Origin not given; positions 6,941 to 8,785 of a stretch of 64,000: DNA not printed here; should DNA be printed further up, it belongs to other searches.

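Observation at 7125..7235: In-frame 9-bp tandem repeat (7 units) plus an A8 homopolymer at the 5' end of essential murE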

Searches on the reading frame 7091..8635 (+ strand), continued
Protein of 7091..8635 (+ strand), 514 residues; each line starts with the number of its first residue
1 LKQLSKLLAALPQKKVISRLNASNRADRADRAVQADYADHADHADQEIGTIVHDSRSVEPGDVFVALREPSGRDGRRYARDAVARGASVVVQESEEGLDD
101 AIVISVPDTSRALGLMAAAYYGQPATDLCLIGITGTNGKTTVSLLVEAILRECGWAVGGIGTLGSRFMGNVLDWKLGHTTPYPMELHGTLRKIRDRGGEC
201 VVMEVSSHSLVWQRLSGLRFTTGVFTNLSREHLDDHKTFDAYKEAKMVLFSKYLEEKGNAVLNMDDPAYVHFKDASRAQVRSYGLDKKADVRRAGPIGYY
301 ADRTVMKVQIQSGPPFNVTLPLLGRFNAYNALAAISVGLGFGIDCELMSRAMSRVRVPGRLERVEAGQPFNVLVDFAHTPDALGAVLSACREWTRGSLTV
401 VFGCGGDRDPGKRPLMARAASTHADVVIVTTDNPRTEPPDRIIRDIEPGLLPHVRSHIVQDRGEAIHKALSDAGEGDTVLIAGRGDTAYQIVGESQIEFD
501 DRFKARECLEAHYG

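Call 14: list_cluster_members(proteins=[P0002, P0008, P0006, P0005, P0007, P0012, window:7091-8635:+, P0004])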
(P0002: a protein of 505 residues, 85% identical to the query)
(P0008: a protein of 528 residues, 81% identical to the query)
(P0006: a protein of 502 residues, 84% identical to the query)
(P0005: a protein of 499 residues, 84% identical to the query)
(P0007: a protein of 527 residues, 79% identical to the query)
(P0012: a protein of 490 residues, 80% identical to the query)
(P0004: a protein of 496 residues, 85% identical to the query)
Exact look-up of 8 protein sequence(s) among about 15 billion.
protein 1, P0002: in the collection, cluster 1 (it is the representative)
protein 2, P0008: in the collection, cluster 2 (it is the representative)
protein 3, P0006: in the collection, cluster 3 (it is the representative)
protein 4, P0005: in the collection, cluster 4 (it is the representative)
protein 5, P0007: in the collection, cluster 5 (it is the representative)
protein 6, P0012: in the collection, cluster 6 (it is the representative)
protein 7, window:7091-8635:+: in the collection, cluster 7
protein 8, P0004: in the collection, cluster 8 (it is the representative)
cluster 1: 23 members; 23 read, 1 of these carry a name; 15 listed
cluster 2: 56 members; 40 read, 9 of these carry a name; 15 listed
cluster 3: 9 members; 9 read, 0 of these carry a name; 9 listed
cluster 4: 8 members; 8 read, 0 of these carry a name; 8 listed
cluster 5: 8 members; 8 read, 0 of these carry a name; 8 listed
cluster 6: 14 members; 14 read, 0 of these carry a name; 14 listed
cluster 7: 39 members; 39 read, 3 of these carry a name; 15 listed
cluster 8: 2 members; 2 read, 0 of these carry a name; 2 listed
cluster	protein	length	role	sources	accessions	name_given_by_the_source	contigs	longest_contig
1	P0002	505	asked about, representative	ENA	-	-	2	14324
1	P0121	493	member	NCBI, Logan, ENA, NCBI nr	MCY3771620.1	MAG: UDP-N-acetylmuramoyl-L-alanyl-D-glutamate--2,6-diaminopimelate ligase ... | UDP-N-acetylmuramoyl-L-alanyl-D-glutamate--2,6-diaminopimelate ligase [Gemmatimonadota ...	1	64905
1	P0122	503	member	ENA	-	-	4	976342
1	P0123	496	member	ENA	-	-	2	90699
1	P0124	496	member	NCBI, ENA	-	-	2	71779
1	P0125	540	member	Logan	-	-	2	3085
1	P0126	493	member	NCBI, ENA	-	-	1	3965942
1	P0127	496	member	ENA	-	-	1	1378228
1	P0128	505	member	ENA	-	-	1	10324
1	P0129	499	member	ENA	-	-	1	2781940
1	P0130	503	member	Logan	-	-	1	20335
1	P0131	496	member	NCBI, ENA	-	-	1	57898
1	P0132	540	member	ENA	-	-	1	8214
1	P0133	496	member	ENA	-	-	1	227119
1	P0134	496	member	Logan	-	-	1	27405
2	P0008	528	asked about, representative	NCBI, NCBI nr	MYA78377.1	MAG: UDP-N-acetylmuramoyl-L-alanyl-D-glutamate--2,6-diaminopimelate ligase ... | UDP-N-acetylmuramoyl-L-alanyl-D-glutamate--2,6-diaminopimelate ligase [Gemmatimonadota ...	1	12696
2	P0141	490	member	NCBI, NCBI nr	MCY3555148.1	MAG: UDP-N-acetylmuramoyl-L-alanyl-D-glutamate--2,6-diaminopimelate ligase ... | UDP-N-acetylmuramoyl-L-alanyl-D-glutamate--2,6-diaminopimelate ligase [Gemmatimonadota ...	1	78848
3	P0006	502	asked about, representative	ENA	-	-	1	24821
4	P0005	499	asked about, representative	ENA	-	-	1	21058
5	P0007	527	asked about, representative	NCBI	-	-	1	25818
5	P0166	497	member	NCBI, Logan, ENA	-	-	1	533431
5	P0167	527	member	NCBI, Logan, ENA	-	-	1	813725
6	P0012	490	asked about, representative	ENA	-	-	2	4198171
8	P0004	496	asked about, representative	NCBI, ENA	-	-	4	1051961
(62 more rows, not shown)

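Call 16: find_related_loci(query=window:7091-8635:+, collection=metagenome_contigs, flank=1500)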
Query window:7091-8635:+ (514 aa) in metagenome_contigs; peptide patterns used: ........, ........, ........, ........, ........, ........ (x = any residue, [..] = any of these).
137 stretches matched a pattern; 3 encode a relative of the query (tblastn E <= 1e-3); 3 distinct loci.
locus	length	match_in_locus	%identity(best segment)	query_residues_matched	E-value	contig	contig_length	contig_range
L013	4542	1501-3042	98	1-514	0e+0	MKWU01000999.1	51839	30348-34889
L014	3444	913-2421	85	1-514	0e+0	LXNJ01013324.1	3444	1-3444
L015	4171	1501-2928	40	45-510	5e-84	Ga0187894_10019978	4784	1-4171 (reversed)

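Call 17: search_solved_structures(query=window:7091-8635:+, show_alignments=2)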
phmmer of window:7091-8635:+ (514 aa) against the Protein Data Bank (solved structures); distinct sequences matched with E-value up to 0.001: 48.
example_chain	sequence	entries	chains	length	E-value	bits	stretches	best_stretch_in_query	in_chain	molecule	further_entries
8f5d_A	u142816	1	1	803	1.3e-90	307.5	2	53-509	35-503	Multifunctional fusion protein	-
8w9z_N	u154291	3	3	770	1.7e-82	280.7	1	44-510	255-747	UDP-N-acetylmuramoyl-L-alanyl-D-glutamate--2, 6-diaminopimelate ligase-like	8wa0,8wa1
7b6o_A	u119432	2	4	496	4.3e-81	276.1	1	44-505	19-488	UDP-N-acetylmuramoyl-L-alanyl-D-glutamate-2,6-diaminopimelate ligase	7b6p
7b53_A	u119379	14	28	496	2.8e-80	273.4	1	44-505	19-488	UDP-N-acetylmuramoyl-L-alanyl-D-glutamate--2,6-diaminopimelate ligase | UDP-N-acetylmuramoyl-L-alanyl-D-glutamate-2,6-diaminopimelate ligase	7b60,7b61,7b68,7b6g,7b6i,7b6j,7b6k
1e8c_A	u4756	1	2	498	3.6e-80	273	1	46-505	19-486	UDP-N-ACETYLMURAMOYLALANYL-D-GLUTAMATE--2,6-DIAMINOPIMELATE LIGASE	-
4bub_A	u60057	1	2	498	5.8e-80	272.4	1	45-508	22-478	UDP-N-ACETYLMURAMOYL-L-ALANYL-D-GLUTAMATE--LD-LYSINE LIGASE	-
8g6p_A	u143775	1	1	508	1.1e-78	268.1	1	44-509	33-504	UDP-N-acetylmuramoyl-L-alanyl-D-glutamate--2,6-diaminopimelate ligase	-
2wtz_A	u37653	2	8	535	8.4e-78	265.2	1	24-511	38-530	UDP-N-ACETYLMURAMOYL-L-ALANYL-D-GLUTAMATE--2,6-DIAMINOPIMELATE LIGASE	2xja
7d27_A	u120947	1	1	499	9.7e-73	248.5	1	53-512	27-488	UDP-N-acetylmuramoyl-L-alanyl-D-glutamate--2,6-diaminopimelate ligase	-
4c12_A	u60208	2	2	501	1.7e-66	227.9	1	45-494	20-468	UDP-N-ACETYLMURAMOYL-L-ALANYL-D-GLUTAMATE--L-LYSINE LIGASE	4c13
8r5o_Q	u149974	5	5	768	1.9e-66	227.8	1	44-510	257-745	PAP11 | PAP11, MurE-like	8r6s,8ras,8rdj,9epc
8qma_O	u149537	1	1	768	3.2e-65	223.7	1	44-510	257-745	PAP11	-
8xzv_J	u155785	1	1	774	1.6e-62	214.8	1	45-510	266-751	MurE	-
7lg5_A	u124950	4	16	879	1.3e-19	73.2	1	127-481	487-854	Cyanophycin synthase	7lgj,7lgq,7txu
7txv_A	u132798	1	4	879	1.3e-19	73.2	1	127-481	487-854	Cyanophycin synthase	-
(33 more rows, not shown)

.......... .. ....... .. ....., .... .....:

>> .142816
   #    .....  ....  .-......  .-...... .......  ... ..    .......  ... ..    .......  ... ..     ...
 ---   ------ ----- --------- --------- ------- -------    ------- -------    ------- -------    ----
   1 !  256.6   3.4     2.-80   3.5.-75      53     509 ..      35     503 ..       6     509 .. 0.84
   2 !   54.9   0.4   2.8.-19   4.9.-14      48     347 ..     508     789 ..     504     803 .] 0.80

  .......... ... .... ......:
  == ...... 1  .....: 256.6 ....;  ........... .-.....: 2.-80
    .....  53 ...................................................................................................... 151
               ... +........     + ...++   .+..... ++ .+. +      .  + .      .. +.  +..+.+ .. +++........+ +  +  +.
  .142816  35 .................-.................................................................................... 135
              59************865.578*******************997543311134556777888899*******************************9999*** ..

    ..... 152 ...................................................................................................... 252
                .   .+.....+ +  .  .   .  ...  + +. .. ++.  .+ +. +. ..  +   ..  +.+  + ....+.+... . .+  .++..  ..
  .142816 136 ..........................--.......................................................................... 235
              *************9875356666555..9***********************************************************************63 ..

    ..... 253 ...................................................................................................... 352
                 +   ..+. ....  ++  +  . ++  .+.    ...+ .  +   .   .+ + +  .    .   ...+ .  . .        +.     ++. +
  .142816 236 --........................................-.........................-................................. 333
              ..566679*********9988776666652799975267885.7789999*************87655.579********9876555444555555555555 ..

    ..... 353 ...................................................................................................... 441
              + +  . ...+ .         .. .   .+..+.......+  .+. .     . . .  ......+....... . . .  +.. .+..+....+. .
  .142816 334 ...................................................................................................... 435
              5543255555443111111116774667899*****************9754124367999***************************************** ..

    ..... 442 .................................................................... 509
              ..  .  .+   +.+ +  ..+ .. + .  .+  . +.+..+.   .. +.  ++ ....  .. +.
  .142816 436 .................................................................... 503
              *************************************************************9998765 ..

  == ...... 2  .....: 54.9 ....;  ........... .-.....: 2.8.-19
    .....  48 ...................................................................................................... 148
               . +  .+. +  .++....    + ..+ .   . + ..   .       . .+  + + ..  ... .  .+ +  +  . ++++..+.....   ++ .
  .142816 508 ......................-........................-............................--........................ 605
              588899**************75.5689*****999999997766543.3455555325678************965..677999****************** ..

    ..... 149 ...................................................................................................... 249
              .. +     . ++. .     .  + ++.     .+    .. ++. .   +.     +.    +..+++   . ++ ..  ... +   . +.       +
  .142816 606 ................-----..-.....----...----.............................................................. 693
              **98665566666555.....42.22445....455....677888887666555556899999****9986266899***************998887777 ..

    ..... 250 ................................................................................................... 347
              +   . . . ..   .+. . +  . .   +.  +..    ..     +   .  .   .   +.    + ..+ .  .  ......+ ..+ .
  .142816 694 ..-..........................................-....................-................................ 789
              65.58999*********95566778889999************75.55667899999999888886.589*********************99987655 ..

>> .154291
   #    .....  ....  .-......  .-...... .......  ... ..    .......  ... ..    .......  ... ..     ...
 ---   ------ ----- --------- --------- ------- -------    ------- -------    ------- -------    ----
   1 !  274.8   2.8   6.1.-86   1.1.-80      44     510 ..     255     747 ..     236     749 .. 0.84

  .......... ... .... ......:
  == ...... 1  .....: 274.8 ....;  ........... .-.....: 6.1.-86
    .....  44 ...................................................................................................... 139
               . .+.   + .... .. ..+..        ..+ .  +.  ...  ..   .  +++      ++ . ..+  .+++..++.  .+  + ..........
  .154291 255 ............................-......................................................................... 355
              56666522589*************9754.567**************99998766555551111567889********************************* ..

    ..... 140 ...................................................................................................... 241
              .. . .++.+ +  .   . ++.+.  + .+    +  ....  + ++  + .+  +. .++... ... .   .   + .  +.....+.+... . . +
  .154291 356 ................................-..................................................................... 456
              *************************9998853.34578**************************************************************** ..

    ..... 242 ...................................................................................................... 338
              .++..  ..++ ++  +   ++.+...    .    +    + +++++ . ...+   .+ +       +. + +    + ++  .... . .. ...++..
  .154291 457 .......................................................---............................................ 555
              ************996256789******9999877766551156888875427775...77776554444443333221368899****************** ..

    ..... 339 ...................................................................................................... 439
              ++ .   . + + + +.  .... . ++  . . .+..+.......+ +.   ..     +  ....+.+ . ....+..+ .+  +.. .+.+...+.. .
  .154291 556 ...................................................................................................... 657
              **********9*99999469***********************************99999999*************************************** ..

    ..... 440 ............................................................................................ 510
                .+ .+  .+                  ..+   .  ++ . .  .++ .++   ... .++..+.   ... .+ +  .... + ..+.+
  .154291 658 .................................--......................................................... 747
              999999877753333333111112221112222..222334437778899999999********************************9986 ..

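Call 18: find_encoding_contigs(protein=window:7091-8635:+, flank=2000, max_places=4)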
Protein window:7091-8635:+ (514 aa): no gene with exactly this product is on record in the collection.

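Call 35: predict_structure(alignment_id=A1)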
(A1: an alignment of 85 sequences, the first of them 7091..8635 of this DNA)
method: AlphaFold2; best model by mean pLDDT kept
length: 514 residues; sequences in the alignment: 85
mean_pLDDT: 92.4   pTM: 0.90
mean pLDDT of the five models: 92.4, 91.6, 91.4, 91.2, 91.0
residues with pLDDT >= 90: 421; 70-90: 67; 50-70: 20; < 50: 6
segments of 3 or more residues with pLDDT < 50: 32-34
pLDDT, mean of each block of 10 residues (from residue 1): 89 87 55 50 79 96 93 90 97 93 96 97 97 96 98 97 94 85 96 98 97 95 96 88 97 98 98 98 97 95 95 96 94 98 97 93 93 93 94 95 90 96 97 90 96 96 96 97 85 88 94 86
secondary structure, 60 per line:
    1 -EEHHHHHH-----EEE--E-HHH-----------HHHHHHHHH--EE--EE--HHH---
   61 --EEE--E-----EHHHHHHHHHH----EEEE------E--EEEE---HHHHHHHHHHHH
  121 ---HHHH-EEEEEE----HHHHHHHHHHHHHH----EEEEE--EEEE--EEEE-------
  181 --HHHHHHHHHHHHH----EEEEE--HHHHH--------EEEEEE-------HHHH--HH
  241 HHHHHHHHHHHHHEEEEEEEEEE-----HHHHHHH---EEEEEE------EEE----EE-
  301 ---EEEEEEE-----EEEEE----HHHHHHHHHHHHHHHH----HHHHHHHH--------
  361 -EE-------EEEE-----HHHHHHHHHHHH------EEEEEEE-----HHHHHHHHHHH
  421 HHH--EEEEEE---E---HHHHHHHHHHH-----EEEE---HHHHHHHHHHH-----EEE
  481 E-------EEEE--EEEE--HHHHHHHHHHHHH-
elements in order: H4-9 E15-17 H36-44 E63-65 H75-84 E89-92 E102-105 H109-120 H124-127 E129-134 H139-152 E157-161 E164-167 E170-173 H183-195 E200-204 H207-211 E220-225 H233-236 H239-253 E254-263 H269-275 E279-284 E291-293 E304-310 E316-320 H325-340 H345-352 E371-374 H380-391 E398-404 H410-423 E426-431 H439-449 E455-458 H462-472 E478-481 E489-492 E495-498 H501-513

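Call 39: find_encoding_contigs(protein=P0012, flank=600, max_places=2)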
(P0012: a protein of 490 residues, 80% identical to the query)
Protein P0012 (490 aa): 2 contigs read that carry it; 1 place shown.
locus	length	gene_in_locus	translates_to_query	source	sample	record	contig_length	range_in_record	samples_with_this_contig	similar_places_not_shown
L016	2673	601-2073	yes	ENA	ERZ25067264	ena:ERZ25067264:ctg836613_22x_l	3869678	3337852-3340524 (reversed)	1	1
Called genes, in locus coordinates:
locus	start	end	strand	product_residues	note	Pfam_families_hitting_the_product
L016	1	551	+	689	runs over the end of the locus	PF03717:PBP_dimer, PF00905:Transpeptidase, PF03793:PASTA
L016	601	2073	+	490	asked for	PF01225:Mur_ligase (weak), PF08245:Mur_ligase_M, PF02875:Mur_ligase_C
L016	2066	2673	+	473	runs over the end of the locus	PF01225:Mur_ligase, PF08245:Mur_ligase_M, PF02875:Mur_ligase_C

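Call 44: find_encoding_contigs(protein=P0141, flank=600, max_places=2)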
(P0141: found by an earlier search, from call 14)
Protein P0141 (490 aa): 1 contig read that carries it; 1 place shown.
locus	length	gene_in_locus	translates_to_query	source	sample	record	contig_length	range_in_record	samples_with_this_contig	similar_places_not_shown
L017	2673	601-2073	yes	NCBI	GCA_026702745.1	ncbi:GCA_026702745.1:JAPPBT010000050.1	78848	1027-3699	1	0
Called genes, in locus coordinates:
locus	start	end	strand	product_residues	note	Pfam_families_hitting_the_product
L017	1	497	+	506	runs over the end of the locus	PF00905:Transpeptidase, PF03793:PASTA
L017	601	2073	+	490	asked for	PF08245:Mur_ligase_M, PF02875:Mur_ligase_C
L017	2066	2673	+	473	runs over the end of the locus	PF01225:Mur_ligase, PF08245:Mur_ligase_M, PF02875:Mur_ligase_C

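Call 45: find_encoding_contigs(protein=P0167, flank=600, max_places=2)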
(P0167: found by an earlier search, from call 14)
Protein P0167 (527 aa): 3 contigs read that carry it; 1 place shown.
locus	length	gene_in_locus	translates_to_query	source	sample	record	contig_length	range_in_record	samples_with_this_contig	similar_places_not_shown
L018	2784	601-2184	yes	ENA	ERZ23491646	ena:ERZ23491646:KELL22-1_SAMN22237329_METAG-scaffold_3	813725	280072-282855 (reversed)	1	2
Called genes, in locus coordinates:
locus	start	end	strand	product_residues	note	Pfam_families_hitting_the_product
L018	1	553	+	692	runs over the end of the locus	PF03717:PBP_dimer, PF00905:Transpeptidase, PF03793:PASTA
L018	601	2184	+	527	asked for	PF08245:Mur_ligase_M, PF02875:Mur_ligase_C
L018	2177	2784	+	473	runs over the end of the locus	PF01225:Mur_ligase, PF08245:Mur_ligase_M, PF02875:Mur_ligase_C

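Call 46: find_encoding_contigs(protein=P0166, flank=600, max_places=2)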
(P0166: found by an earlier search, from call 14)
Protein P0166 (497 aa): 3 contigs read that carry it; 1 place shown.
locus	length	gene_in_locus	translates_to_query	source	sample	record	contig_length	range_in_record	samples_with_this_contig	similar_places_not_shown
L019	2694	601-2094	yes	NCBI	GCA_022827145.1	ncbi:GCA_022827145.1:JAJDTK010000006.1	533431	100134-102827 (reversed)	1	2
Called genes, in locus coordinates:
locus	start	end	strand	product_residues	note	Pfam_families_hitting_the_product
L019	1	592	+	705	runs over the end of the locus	PF03717:PBP_dimer, PF00905:Transpeptidase, PF03793:PASTA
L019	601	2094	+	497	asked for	PF08245:Mur_ligase_M, PF02875:Mur_ligase_C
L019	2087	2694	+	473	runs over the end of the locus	PF01225:Mur_ligase, PF08245:Mur_ligase_M, PF02875:Mur_ligase_C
